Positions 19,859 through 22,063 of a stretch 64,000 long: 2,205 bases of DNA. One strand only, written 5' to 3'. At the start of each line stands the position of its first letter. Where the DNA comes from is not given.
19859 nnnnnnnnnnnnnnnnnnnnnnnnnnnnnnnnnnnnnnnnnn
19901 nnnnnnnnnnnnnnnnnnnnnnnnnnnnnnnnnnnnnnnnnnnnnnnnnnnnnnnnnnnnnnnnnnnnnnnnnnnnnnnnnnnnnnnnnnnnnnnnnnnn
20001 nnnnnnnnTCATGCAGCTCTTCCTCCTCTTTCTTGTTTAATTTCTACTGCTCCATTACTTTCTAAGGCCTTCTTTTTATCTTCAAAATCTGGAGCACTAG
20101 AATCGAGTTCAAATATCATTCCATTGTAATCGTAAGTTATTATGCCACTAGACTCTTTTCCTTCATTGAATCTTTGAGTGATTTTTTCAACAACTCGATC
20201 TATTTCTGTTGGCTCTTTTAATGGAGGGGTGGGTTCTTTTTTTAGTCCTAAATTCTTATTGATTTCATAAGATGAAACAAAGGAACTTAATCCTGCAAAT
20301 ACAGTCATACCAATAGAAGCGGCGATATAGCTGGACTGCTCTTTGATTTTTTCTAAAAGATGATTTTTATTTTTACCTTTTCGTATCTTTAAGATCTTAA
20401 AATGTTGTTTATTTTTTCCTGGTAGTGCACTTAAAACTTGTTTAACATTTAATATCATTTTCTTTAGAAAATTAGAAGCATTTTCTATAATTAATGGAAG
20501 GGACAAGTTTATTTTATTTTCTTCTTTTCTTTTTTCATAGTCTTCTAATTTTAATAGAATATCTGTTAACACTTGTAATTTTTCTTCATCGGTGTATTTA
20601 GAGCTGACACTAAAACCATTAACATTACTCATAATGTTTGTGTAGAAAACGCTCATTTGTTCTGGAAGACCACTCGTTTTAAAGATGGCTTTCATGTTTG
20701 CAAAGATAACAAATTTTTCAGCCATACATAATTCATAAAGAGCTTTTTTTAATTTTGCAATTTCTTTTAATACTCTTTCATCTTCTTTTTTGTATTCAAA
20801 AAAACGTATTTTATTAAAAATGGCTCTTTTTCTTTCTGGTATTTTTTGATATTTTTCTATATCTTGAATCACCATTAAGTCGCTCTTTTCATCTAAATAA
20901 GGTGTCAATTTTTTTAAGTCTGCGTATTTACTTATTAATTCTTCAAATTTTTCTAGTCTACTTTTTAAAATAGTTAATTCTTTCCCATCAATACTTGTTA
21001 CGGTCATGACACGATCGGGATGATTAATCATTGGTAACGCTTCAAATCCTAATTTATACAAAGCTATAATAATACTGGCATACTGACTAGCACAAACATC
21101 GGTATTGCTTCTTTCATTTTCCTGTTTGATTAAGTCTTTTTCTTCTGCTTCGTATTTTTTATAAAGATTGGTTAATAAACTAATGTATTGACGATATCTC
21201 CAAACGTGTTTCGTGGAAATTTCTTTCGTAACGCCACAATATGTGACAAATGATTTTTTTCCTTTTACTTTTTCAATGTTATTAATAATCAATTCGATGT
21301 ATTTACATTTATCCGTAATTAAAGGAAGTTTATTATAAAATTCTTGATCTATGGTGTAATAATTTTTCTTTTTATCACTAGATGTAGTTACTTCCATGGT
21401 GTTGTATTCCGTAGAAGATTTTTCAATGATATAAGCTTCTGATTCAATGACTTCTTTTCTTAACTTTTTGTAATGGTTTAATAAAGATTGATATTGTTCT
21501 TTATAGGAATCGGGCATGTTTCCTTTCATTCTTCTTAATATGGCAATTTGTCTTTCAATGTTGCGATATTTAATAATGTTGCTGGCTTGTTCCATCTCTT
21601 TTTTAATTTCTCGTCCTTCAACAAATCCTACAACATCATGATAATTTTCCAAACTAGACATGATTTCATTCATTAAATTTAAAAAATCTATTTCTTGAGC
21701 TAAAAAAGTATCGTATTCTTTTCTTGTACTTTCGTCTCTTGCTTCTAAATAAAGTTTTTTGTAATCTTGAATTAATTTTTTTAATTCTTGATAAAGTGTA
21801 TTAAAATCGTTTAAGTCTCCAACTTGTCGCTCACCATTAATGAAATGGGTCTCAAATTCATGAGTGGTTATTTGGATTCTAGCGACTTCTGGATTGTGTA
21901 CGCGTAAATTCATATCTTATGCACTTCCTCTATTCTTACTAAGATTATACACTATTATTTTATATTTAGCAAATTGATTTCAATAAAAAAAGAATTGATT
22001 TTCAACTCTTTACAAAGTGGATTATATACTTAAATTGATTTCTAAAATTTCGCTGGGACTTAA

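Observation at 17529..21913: Five overlapping, co-oriented unknown genes immediately after the dcw head: 634-aa TM protein, DUF1292, 68-aa, 481-aa HEXXH protein and CYTH protein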

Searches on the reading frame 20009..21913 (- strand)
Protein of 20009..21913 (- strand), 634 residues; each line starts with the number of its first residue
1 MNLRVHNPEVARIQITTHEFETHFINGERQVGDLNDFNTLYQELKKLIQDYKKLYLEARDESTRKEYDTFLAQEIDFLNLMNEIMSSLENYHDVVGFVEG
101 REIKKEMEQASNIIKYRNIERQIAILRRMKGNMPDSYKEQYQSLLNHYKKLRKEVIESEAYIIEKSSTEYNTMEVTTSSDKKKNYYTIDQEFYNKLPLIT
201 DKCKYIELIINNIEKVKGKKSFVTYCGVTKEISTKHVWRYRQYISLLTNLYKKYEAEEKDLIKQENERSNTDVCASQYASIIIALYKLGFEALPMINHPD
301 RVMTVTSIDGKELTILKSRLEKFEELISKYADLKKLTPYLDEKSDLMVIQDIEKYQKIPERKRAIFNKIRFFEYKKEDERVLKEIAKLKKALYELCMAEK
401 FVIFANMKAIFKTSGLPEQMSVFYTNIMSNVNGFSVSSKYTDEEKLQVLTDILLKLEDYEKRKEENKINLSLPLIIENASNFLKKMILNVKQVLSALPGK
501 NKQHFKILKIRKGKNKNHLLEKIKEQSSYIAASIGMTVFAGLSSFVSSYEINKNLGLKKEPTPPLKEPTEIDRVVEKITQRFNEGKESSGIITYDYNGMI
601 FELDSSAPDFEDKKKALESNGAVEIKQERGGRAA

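Call 3: search_protein_families(library=pfam, proteins=[window:20009-21913:-], max_evalue=1)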
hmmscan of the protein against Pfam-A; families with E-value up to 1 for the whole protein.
window:20009-21913:- (634 aa): 4 families
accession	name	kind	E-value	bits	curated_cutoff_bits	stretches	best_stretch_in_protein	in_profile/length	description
PF21990.2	SH2_1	-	0.023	15.5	27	0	149-194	14-58/108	SH2 domain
PF19191.5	HEF_HK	-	0.11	13.4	24.1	0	13-52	6-45/67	HEF_HK domain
PF03176.21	MMPL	-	0.25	10.7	20.5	1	102-209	8-113/333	MMPL family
PF18858.6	LPD39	-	0.72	9.9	27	0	103-167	104-169/198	Large polyvalent protein associated domain 39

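Call 4: search_protein_families(library=ncbifam, proteins=[window:20009-21913:-], max_evalue=1)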
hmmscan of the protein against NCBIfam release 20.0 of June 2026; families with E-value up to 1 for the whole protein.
window:20009-21913:- (634 aa): 2 families
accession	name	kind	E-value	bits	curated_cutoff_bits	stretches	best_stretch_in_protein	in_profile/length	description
NF010751.0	PRK14154.1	equivalog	0.42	10.2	266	0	103-169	38-103/208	nucleotide exchange factor GrpE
TIGR02044.1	CueR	equivalog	0.49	10.5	147.4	1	57-133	29-105/127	Cu(I)-responsive transcriptional regulator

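Call 8: search_protein_families(library=phrogs, proteins=[window:20009-21913:-], max_evalue=0.1)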
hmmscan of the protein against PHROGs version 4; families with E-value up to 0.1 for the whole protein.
window:20009-21913:- (634 aa): 0 families

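Call 9: search_protein_families(library=padloc, proteins=[window:20009-21913:-], max_evalue=0.1)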
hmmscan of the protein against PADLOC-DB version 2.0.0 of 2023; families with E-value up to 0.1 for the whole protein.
window:20009-21913:- (634 aa): 1 family
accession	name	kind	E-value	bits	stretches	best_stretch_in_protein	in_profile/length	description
PDLC00521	JetD1|JetD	-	0.024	11.8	1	569-632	6-68/395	DUF2220; DUF3322; DUF2399 domain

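Call 19: find_homologous_proteins(query=window:20009-21913:-, max_evalue=0.001)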
Query window:20009-21913:- (634 aa): 10 proteins with E <= 0.001 among 8000 candidates.
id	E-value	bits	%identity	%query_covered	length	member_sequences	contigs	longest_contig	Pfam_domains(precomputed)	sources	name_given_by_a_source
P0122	0.0e+0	1367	100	100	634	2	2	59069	-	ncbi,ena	-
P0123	0.0e+0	1184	86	100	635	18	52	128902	-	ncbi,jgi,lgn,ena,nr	ncbi:MAG: hypothetical protein HFJ02_02955 [Bacilli bacterium]|nr:hypothetical protein [Bacilli bact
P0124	0.0e+0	1172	85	100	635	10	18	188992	-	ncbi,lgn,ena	-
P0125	2.2e-298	1009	85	87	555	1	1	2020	-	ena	-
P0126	1.5e-294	996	84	87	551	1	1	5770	-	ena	-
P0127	1.7e-243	828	64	100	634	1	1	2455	-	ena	-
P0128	6.3e-221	753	57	100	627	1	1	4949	-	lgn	-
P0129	1.2e-150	521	45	100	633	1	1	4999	-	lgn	-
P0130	3.7e-147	510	45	95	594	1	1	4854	-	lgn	-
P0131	2.9e-27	114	30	53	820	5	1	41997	-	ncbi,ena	-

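Call 39: find_encoding_contigs(protein=P0131, flank=8000, max_places=2)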
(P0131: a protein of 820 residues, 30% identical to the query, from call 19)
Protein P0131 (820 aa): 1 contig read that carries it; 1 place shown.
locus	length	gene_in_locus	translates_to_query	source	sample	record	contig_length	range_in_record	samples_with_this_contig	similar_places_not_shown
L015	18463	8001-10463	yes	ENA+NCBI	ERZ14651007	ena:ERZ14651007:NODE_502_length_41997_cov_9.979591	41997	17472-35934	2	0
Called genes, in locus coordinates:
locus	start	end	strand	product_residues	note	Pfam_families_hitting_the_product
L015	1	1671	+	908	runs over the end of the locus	-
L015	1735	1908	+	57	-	PF00471:Ribosomal_L33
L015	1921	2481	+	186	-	PF08207:EFP_N, PF01132:EFP, PF09285:Elong-fact-P_C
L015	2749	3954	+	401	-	PF01548:DEDD_Tnp_IS110, PF02371:Transposase_20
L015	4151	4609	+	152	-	PF02381:MraZ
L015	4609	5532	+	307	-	PF01795:Methyltransf_5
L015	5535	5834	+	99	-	-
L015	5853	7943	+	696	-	PF03717:PBP_dimer, PF03793:PASTA (faint), PF00905:Transpeptidase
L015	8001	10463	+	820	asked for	-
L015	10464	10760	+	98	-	-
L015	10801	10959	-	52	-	-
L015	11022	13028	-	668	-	PF00270:DEAD (faint), PF00580:UvrD-helicase, PF02562:PhoH (faint), PF13245:AAA_19, PF01443:Viral_helicase1 (faint), PF13361:UvrD_C, PF13538:UvrD_C_2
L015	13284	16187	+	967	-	PF02811:PHP, PF07733:DNA_pol3_alpha, PF17657:DNA_pol3_finger, PF14579:HHH_6, PF01336:tRNA_anti-codon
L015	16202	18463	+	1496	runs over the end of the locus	PF13482:RNase_H_2 (faint), PF02811:PHP, PF00929:RNase_T, PF07733:DNA_pol3_alpha, PF17657:DNA_pol3_finger, PF14579:HHH_6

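Call 40: find_encoding_contigs(protein=P0129, flank=5000, max_places=2)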
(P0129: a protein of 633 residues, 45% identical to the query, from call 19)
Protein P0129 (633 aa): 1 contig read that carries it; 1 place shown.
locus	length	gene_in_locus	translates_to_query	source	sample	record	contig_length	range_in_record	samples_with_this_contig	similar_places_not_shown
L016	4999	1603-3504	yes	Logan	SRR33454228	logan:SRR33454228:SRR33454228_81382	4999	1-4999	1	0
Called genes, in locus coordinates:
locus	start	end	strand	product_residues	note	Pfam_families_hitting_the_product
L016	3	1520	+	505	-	?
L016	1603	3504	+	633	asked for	-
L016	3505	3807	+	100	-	PF06949:DUF1292 (weak)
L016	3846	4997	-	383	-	?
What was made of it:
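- Closest known: DUF1292. Same: The L016 orthologue has a weak Pfam hit (call 40).
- The outgroups L015 and L016 also lack it at this site (calls 39, 40).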

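Call 64: search_solved_structures(query=A4, max_evalue=10, show_alignments=1)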
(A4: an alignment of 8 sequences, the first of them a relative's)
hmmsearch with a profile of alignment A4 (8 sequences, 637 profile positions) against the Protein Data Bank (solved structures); distinct sequences matched with E-value up to 10: 2.
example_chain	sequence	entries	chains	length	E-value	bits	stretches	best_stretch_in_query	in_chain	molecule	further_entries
4ua1_A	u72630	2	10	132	0.021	16.6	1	46-132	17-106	Regulatory protein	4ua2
4kvu_A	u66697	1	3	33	0.74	11.4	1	36-59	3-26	6-helix coiled coil CC-Hex-L17C-W224BF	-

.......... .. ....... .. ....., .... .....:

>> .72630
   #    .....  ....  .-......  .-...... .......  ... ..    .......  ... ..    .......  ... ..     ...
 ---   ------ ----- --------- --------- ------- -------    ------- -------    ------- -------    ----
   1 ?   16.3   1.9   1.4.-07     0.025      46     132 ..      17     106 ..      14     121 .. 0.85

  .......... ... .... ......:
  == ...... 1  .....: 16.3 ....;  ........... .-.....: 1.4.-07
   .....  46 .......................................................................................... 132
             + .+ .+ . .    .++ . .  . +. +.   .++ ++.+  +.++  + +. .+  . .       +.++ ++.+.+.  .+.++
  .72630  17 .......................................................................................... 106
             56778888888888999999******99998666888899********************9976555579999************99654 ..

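Call 71: search_protein_families(library=pfam, alignment_id=A4, max_evalue=0.1)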
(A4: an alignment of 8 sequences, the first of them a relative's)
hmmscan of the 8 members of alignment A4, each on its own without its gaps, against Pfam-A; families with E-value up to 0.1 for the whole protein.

A. member 1, P0122 (634 aa): 1 family
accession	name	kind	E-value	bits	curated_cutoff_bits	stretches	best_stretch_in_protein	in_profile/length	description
PF21990.2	SH2_1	-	0.023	15.5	27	0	149-194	14-58/108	SH2 domain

B. families by the number of members that match (of 8 scanned): 3 families
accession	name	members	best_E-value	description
PF09865.15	DUF2092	1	0.0023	Predicted periplasmic protein (DUF2092)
PF21990.2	SH2_1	1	0.023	SH2 domain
PF14213.11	DUF4325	1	0.059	STAS-like domain of unknown function (DUF4325)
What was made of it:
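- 20009..21913 (-): 634-aa lineage-specific protein: large N-terminal cytoplasmic region, one probable TM helix (residues about 528-550, nt 20264-20332), about 85 aa C-terminal tail. No Pfam, NCBIfam or PDB match (calls 3, 4, 64, 71).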
